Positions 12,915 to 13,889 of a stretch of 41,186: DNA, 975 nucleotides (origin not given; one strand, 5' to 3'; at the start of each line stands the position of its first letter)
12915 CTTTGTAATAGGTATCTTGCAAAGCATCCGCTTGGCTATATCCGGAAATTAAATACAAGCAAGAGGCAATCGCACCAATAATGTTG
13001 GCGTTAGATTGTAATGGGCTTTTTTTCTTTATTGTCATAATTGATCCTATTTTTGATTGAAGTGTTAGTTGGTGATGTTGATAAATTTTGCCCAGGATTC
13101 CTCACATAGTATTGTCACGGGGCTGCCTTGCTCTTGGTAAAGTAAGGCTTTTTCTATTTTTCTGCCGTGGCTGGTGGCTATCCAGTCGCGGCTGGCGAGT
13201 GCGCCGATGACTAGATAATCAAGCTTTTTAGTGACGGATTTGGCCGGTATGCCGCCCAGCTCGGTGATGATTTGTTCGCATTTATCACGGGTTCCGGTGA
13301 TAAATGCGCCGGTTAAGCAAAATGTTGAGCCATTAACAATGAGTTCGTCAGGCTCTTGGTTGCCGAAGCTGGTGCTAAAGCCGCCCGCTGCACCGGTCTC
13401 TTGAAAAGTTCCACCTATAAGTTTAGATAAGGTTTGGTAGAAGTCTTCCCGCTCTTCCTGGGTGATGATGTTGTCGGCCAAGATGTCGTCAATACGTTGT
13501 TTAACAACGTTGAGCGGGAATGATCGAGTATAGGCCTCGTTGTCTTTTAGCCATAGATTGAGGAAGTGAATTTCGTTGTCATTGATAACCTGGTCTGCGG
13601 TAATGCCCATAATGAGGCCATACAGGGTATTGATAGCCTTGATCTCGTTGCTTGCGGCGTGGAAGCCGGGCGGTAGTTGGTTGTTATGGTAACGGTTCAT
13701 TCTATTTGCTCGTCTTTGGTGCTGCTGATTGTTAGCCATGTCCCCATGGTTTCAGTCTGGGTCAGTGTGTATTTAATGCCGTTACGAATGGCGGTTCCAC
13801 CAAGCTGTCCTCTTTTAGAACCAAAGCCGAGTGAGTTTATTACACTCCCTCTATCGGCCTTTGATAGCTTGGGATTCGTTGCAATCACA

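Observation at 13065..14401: Translationally coupled pair: membrane zinc-ribbon sensor-like protein + cytoplasmic TerB-like/BRCT protein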

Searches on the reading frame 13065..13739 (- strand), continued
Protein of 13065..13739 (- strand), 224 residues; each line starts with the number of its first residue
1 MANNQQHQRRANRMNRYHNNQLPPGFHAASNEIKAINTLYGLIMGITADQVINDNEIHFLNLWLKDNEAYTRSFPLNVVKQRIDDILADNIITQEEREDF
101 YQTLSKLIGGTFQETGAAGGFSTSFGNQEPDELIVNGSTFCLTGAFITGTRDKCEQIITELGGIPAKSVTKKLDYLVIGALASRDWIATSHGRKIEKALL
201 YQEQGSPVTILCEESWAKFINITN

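Call 68: search_protein_families(library=pfam, proteins=[L169:2122-2877:+, L170:1645-2073:+, L171:1488-2846:+, L179:1136-2236:+, L186:819-1316:+, L189:945-1883:+, L193:2068-2919:+, L200:1232-1795:+, L169:3646-4245:+, L090:3256-3954:+], max_evalue=0.001)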
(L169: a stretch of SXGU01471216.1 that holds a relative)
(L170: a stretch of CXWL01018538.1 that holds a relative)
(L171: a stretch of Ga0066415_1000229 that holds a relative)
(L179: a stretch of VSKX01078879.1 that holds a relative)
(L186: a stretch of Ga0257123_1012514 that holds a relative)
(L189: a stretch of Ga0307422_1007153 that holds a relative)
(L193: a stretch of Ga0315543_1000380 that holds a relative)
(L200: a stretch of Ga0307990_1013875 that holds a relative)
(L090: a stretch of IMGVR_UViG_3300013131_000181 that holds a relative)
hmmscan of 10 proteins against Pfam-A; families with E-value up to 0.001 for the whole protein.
L169:2122-2877:+ (252 aa): 2 families
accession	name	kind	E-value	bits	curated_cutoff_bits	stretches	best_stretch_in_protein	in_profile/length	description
PF00717.28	Peptidase_S24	-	8.1e-29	100.1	23.3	1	124-246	1-116/116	Peptidase S24-like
PF01381.28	HTH_3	-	0.00043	20.7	23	1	45-86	14-54/55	Helix-turn-helix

L170:1645-2073:+ (143 aa): 0 families

L171:1488-2846:+ (453 aa): 4 families
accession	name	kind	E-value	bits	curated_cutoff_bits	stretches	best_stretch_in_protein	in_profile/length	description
PF00717.28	Peptidase_S24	-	1.5e-23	83.1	23.3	1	324-447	1-116/116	Peptidase S24-like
PF01381.28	HTH_3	-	6.6e-09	36.1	23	1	236-289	1-53/55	Helix-turn-helix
PF13443.12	HTH_26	-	4.1e-06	27.4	22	1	235-295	1-61/63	Cro/C1-type HTH DNA-binding domain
PF13560.12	HTH_31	-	0.0002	22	27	1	242-291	12-61/64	Helix-turn-helix domain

L179:1136-2236:+ (367 aa): 4 families
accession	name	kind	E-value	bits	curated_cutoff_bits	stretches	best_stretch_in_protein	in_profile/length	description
PF01262.27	AlaDh_PNT_C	-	5e-83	278.2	23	1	141-352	1-213/214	Alanine dehydrogenase/PNT, C-terminal domain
PF05222.21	AlaDh_PNT_N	-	1.4e-47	161.8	30.4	1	4-137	1-136/136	Alanine dehydrogenase/PNT, N-terminal domain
PF02826.25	2-Hacid_dh_C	-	2.1e-05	24.4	25.1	1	167-268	35-127/178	D-isomer specific 2-hydroxyacid dehydrogenase, NAD binding domain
PF02737.24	3HCDH_N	-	0.00056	20.3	22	0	170-206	1-37/180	3-hydroxyacyl-CoA dehydrogenase, NAD binding domain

L186:819-1316:+ (166 aa): 1 family
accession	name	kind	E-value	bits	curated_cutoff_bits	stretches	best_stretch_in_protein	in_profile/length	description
PF01381.28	HTH_3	-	6e-05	23.4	23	1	26-63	18-55/55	Helix-turn-helix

L189:945-1883:+ (313 aa): 1 family
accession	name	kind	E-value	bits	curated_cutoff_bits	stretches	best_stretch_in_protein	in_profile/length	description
PF13505.12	OMP_b-brl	-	3.2e-08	34.4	28.7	1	91-245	31-153/175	Outer membrane protein beta-barrel domain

L193:2068-2919:+ (284 aa): 0 families

L200:1232-1795:+ (188 aa): 0 families

L169:3646-4245:+ (200 aa): 0 families

L090:3256-3954:+ (233 aa): 2 families
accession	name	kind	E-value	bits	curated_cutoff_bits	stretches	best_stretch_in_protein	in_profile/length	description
PF00717.28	Peptidase_S24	-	1.4e-22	80.1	23.3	1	108-227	5-116/116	Peptidase S24-like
PF01381.28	HTH_3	-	5.7e-07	29.9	23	1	21-65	11-55/55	Helix-turn-helix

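Call 69: search_protein_families(library=padloc, alignment_id=A3, max_evalue=0.01)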
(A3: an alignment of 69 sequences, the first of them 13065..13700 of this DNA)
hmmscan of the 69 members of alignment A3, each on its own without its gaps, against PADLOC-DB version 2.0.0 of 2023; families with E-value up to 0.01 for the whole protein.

A. member 1, window:13065-13700:- (211 aa): 1 family
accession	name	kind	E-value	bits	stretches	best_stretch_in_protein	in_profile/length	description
PDLC05027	PDC-S48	-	3.7e-05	21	1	67-165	275-375/411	-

B. families by the number of members that match (of 69 scanned): 6 families
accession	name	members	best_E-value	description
PDLC05027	PDC-S48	60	6e-14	-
PDLC03853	LmuA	1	0.00015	-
PDLC00260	LmuB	1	0.0042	DUF4297 domain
PDLC02115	Cas7_IIId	1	0.0066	-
PDLC04804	PDC-S02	1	0.0068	-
PDLC02666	DndD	1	0.0073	DndD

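Call 84: find_encoding_contigs(protein=P0081, flank=5000, max_places=3)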
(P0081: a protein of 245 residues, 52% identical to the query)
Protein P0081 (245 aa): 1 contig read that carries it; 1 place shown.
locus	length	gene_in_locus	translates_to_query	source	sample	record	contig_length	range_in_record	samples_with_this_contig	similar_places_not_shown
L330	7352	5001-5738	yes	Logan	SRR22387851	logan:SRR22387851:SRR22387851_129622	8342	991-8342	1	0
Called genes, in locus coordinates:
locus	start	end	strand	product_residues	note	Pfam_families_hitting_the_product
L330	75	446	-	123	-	-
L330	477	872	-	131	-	PF28055:VVA0879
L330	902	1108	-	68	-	-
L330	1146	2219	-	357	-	PF00712:DNA_pol3_beta, PF02767:DNA_pol3_beta_2, PF02768:DNA_pol3_beta_3 (weak)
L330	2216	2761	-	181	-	PF21448:DNMK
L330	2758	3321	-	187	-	-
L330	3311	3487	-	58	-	-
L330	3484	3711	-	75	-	-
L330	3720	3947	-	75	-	-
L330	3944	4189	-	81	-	-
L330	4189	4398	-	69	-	-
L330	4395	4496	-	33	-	-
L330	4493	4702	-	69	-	-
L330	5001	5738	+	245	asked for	-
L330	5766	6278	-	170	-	-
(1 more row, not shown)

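Call 93: fold_search(model_id=the predicted structure, library=viral)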
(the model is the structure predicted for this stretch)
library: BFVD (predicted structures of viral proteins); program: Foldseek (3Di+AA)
matches with E <= 10: 437; with E <= 0.001: 14
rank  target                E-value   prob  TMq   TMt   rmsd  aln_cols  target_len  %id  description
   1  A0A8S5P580            3.0e-06  1.00  0.38  0.18  15.6       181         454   18  DNA polymerase III subunit alpha [Siphoviridae sp. ct3yx7]
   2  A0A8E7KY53            1.6e-05  1.00  0.33  0.18  18.4       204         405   16  (no name in the UniProt tables at hand)
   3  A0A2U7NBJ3            1.6e-05  1.00  0.37  0.23  17.2       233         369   13  BRCT domain-containing protein [Pseudomonas phage PspYZU01]
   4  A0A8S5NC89            2.6e-05  1.00  0.37  0.47  12.5       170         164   14  DNA ligase-like protein (Fragment) [Siphoviridae sp. ctzEj35]
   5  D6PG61                8.2e-05  1.00  0.33  0.10  15.8       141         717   18  (no name in the UniProt tables at hand)
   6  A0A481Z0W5            8.2e-05  1.00  0.29  0.10  17.9       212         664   18  DNA ligase (NAD(+)) [Mimivirus LCMiAC02]
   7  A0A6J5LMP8            1.6e-04  1.00  0.29  0.25  18.8       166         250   23  BRCT domain [uncultured Caudovirales phage]
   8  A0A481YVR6            2.3e-04  1.00  0.31  0.09  16.2       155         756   17  DNA ligase (NAD(+)) [Marseillevirus LCMAC201]
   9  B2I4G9                3.1e-04  1.00  0.32  0.50   5.4        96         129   25  NAD-dependent DNA ligase subunit B [Escherichia phage Eps7]
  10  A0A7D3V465            5.1e-04  1.00  0.33  0.72   2.5        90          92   16  (no name in the UniProt tables at hand)
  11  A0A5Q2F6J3            5.1e-04  1.00  0.33  0.41   2.5        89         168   21  BRCT domain-containing protein [Serratia phage JS26]
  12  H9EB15                8.3e-04  1.00  0.30  0.38   3.6        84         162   21  Putative DNA ligase [Vibrio phage SSP002]
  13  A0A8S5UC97            9.4e-04  1.00  0.35  0.15  15.7       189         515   12  BRCT domain-containing protein [Siphoviridae sp. ctgN495]
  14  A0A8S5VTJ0            9.4e-04  0.96  0.30  0.10  18.2       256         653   15  DNA ligase (NAD(+)) [Ackermannviridae sp.]
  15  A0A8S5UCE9            1.4e-03  1.00  0.30  0.10  14.3       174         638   17  DNA ligase (NAD(+)) [Siphoviridae sp. ctgN495]
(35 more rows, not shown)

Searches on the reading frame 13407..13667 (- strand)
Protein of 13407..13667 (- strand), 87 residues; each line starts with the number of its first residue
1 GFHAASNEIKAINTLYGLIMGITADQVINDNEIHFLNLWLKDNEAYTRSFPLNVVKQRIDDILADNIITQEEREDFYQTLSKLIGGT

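Call 58: find_homologous_proteins(query=A6, max_evalue=0.01)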
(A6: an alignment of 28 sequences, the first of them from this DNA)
Query A6 (28 sequences) (87 aa, profile of the alignment): 30 proteins with E <= 0.01 among 1207 candidates.
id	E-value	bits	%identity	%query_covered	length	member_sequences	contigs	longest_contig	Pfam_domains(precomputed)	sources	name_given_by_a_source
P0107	1.3e-34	136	74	98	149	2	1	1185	-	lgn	-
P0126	1.9e-32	129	69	95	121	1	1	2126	-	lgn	-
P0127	2.1e-26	109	33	92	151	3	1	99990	-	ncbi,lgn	ncbi:hypothetical protein [Providencia rettgeri]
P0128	1.1e-24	104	47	90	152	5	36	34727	-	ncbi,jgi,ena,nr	ncbi:MAG: hypothetical protein HOG49_34995 [Candidatus Scalindua sp.]|nr:hypothetical protein [Candi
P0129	1.3e-24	104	33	97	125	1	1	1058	-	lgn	-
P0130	1.5e-24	104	47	90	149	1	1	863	-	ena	-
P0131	1.8e-24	103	46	90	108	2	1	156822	-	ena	-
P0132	1.1e-23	101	44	90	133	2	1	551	-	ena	-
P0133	5.3e-23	99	30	92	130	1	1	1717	-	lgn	-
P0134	1.4e-21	94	33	76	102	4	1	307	-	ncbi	ncbi:NAD-dependent DNA ligase, partial [Vibrio cholerae]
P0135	2.7e-21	93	46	90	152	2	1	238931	-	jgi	-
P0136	3.7e-21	93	38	90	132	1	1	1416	-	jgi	jgi:polyhydroxyalkanoate synthesis regulator phasin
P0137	8.4e-21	91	47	69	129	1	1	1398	-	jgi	-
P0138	1.7e-20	91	76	68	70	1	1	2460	-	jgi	jgi:hypothetical protein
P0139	1.7e-20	90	60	69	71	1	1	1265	-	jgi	-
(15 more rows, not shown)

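Call 70: search_solved_structures(query=A6, max_evalue=10, show_alignments=3)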
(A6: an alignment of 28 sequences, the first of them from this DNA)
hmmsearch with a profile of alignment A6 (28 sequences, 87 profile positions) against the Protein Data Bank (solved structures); distinct sequences matched with E-value up to 10: 18.
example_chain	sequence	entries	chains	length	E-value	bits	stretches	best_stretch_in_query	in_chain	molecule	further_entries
5n5p_B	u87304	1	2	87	0.079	16.2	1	23-49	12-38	Putative cellulosomal scaffoldin protein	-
3kh5_A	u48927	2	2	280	0.17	15.1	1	52-85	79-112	protein MJ1225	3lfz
7qjn_A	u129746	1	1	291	0.19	14.9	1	41-83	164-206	Dienelactone hydrolase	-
8yd2_B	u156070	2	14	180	0.38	14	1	14-75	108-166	ATP-dependent Clp protease proteolytic subunit 2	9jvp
8yd1_G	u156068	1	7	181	0.38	14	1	14-75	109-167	ATP-dependent Clp protease proteolytic subunit 2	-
8ycx_G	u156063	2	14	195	0.44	13.8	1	14-75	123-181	ATP-dependent Clp protease proteolytic subunit 2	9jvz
8yd0_H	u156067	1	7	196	0.45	13.7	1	14-75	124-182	ATP-dependent Clp protease proteolytic subunit 2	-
7x8x_A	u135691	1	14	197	0.45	13.7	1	14-75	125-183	ATP-dependent Clp protease proteolytic subunit 2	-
6vgn_A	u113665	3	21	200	0.46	13.7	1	14-75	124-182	ATP-dependent Clp protease proteolytic subunit | ATP-dependent Clp protease proteolytic subunit 2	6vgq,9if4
6vgk_A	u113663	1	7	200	0.47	13.7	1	14-75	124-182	ATP-dependent Clp protease proteolytic subunit 2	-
4u0g_A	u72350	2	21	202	0.48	13.7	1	14-75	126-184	ATP-dependent Clp protease proteolytic subunit 2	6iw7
5dzk_A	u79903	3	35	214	0.53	13.5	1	14-75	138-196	ATP-dependent Clp protease proteolytic subunit 2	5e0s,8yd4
9p53_C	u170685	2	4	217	0.55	13.5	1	14-75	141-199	ATP-dependent Clp protease proteolytic subunit 2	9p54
2e6w_A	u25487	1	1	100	0.77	13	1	59-86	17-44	Calsenilin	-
4by4_A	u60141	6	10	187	0.78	13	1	58-87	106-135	FI18190P1 | CG5907-PA, ISOFORM A | FREQUENIN 2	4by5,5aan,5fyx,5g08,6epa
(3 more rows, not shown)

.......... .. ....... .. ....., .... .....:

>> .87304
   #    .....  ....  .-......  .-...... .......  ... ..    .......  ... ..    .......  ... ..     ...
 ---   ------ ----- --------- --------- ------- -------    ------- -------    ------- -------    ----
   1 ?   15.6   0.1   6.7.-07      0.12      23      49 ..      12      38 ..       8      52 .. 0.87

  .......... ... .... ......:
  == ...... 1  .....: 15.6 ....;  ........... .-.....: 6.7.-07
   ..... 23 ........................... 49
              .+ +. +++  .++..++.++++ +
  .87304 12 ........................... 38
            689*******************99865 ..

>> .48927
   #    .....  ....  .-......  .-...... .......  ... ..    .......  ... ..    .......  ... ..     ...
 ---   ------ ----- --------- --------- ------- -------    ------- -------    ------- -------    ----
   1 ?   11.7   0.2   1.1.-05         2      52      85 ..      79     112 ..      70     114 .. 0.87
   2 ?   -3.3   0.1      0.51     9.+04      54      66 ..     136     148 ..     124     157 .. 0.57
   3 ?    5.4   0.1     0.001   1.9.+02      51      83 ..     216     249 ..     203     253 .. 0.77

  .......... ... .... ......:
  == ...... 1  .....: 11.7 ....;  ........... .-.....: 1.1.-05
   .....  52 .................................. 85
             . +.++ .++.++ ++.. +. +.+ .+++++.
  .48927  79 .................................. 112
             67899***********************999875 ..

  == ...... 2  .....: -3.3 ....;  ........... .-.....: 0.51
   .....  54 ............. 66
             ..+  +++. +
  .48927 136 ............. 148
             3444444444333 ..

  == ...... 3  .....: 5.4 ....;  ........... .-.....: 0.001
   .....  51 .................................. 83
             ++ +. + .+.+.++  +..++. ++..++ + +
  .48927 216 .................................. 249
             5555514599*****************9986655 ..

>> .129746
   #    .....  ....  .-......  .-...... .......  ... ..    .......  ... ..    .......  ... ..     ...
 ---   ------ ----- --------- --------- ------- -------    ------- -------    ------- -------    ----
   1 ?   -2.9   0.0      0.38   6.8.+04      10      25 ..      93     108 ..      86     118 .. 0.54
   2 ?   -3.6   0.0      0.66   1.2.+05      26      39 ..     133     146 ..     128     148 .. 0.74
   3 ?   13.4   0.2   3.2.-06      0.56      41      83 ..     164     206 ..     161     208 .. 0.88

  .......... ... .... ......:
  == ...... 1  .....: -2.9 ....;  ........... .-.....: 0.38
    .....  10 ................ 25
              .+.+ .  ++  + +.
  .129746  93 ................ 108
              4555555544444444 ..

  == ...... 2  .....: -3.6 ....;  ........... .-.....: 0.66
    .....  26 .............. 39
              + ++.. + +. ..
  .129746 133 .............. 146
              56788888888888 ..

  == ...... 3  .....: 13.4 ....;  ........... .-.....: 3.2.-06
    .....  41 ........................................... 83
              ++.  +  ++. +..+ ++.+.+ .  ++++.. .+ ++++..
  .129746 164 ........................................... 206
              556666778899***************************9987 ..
